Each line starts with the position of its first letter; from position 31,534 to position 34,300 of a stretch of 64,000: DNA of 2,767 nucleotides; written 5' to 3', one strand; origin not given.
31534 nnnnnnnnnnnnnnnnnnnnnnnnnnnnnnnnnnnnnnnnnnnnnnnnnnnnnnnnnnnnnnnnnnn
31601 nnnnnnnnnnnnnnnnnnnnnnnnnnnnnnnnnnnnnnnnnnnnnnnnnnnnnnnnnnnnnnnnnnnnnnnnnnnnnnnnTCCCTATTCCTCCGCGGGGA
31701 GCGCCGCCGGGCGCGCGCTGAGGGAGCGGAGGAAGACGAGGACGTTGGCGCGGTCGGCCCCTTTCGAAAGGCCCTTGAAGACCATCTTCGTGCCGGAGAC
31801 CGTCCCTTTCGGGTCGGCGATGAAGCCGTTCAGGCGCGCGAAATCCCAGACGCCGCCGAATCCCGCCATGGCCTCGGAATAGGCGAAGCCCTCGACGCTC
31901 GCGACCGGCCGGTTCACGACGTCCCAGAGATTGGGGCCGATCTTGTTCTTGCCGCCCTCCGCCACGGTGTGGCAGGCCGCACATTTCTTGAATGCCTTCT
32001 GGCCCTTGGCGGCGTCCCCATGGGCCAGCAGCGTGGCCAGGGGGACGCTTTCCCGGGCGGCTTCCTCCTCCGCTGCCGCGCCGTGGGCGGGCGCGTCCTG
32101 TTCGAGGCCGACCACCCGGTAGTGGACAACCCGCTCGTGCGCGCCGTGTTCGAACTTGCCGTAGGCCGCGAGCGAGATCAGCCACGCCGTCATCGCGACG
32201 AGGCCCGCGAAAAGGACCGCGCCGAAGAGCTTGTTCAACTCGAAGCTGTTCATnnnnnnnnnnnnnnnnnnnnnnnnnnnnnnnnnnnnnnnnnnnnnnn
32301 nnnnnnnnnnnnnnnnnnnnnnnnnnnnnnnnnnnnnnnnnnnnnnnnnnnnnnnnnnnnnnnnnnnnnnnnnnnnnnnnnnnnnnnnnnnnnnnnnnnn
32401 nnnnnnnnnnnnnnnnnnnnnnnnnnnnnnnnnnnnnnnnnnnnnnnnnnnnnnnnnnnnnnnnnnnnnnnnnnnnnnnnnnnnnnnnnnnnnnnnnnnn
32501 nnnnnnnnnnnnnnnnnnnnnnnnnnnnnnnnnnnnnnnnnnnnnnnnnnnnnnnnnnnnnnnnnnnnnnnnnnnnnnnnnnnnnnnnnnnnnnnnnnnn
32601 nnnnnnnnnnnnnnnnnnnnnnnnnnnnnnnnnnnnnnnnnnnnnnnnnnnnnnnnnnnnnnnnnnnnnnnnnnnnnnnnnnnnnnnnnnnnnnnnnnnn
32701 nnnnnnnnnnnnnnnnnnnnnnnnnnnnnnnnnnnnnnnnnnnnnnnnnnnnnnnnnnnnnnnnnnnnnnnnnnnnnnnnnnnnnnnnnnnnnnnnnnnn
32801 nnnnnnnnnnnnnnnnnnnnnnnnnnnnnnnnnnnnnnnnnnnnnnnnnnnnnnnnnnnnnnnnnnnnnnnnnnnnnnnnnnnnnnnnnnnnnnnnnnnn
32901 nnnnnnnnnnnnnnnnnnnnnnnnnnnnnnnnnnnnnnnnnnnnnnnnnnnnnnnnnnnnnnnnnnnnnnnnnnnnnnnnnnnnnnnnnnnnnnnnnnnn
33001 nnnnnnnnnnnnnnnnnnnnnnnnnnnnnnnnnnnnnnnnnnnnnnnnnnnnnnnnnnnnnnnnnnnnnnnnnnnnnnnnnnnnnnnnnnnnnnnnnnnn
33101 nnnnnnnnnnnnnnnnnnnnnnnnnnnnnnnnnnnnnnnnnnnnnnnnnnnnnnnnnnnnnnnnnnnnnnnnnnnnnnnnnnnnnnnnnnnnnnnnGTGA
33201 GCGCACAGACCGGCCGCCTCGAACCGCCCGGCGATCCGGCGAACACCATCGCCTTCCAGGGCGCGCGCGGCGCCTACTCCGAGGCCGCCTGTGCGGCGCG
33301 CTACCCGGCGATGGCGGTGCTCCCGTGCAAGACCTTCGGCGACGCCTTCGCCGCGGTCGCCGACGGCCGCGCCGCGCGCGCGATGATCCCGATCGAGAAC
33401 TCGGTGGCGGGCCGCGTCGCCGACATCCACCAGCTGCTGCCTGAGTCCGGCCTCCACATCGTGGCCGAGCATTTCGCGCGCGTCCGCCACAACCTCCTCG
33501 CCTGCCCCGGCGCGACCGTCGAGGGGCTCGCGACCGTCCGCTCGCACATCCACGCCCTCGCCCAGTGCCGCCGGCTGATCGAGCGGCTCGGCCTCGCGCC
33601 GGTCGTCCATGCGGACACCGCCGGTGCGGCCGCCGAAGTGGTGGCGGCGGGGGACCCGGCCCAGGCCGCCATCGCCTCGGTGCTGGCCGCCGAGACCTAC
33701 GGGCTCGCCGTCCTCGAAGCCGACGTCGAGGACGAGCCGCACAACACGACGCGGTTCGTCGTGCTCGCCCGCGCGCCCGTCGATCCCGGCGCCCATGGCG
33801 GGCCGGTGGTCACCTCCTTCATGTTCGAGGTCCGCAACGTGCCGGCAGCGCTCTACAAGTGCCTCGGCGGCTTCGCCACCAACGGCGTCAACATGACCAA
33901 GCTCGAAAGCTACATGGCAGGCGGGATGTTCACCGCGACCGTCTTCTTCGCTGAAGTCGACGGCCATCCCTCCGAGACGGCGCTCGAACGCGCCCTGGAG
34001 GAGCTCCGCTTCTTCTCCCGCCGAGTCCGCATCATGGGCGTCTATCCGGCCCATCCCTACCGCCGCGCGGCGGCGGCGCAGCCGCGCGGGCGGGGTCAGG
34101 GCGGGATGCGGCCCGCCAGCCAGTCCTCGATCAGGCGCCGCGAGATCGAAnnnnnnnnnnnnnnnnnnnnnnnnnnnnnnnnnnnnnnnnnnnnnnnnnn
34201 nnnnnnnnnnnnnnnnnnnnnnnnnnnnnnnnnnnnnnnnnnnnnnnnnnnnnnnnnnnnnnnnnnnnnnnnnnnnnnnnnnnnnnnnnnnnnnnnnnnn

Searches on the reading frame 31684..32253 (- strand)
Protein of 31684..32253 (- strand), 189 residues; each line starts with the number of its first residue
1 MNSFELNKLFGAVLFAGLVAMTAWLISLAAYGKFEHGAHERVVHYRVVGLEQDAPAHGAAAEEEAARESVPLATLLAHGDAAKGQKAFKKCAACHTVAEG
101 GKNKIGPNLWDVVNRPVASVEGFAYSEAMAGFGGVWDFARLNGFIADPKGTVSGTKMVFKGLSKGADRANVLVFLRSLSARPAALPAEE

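Call 35: list_cluster_members(proteins=[window:31687-32253:-, window:33197-34150:+, P0122])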
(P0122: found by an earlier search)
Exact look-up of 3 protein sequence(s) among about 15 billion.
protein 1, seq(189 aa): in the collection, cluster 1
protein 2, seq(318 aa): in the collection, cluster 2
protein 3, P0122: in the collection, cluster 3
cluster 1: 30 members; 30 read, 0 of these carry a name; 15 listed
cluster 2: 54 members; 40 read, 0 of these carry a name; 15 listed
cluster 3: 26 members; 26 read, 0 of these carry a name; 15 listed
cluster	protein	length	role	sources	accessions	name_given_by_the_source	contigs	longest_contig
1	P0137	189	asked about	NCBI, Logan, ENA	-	-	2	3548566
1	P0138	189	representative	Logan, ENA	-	-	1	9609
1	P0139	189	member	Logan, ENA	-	-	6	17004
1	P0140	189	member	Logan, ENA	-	-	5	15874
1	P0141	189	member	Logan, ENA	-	-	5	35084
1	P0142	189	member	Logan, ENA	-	-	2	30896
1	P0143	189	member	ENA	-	-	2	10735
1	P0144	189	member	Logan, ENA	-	-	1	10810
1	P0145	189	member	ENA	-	-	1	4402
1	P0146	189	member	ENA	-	-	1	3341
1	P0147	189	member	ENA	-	-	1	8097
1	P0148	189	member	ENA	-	-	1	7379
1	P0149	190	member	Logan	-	-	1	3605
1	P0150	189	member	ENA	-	-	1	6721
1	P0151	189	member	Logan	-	-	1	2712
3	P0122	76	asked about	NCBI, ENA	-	-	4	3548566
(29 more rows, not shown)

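Call 36: find_encoding_contigs(protein=window:31684-32253:-, flank=500, max_places=4)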
Protein window:31684-32253:- (189 aa): 2 contigs read that carry it; 2 places shown.
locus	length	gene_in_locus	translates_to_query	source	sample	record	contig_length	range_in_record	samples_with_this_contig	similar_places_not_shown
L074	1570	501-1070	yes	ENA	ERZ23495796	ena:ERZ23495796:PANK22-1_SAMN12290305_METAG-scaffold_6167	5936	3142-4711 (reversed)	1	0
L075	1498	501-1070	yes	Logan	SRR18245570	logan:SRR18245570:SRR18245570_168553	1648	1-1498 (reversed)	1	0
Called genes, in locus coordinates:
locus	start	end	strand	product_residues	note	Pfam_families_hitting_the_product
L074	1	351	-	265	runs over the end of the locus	PF02348:CTP_transf_3, PF12804:NTP_transf_3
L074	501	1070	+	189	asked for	PF00034:Cytochrom_C (weak)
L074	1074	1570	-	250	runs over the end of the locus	PF00149:Metallophos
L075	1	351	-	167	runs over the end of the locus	?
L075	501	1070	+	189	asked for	PF00034:Cytochrom_C (weak)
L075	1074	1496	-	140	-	?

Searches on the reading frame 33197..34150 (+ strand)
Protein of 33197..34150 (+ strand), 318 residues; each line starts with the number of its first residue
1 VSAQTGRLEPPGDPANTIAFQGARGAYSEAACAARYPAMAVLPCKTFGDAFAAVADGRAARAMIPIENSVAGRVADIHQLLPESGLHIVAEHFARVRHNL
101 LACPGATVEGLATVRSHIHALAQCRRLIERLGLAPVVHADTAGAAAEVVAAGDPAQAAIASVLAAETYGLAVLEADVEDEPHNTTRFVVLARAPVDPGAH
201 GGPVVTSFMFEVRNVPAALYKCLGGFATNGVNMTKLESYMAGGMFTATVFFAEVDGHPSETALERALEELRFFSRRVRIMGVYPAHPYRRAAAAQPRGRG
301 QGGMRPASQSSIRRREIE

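Call 70: find_homologous_proteins(query=window:33197-34150:+, max_evalue=1e-40)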
Query seq(318 aa) (318 aa): 8000 proteins with E <= 1e-40 among 8000 candidates; the best 120 are listed.
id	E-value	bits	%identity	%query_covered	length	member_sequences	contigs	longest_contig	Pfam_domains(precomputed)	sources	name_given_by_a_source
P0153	1.4e-186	637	93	100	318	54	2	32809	PF00800.24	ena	-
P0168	2.4e-156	538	82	93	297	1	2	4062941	PF00800.24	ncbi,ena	-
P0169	2.5e-154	531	81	95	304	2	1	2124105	PF00800.24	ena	-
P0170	1.2e-148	513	81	91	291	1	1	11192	PF00800.24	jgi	jgi:prephenate dehydratase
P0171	4.2e-148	511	80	89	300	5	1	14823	PF00800.24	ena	-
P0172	8.4e-147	507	78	93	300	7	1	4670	PF00800.24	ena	-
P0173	2.9e-146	505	80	90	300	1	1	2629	PF00800.24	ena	-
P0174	3.3e-146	505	80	90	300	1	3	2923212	PF00800.24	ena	-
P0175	4.4e-146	504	80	90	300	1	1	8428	PF00800.24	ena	-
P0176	1.1e-145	503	79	90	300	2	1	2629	PF00800.24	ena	-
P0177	1.5e-145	503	80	90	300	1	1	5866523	PF00800.24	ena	-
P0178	1.6e-145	503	80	90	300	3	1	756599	PF00800.24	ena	-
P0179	1.7e-145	502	80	90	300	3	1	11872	PF00800.24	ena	-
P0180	1.8e-145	502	80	90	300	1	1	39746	PF00800.24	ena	-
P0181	1.9e-145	502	79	92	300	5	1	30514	PF00800.24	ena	-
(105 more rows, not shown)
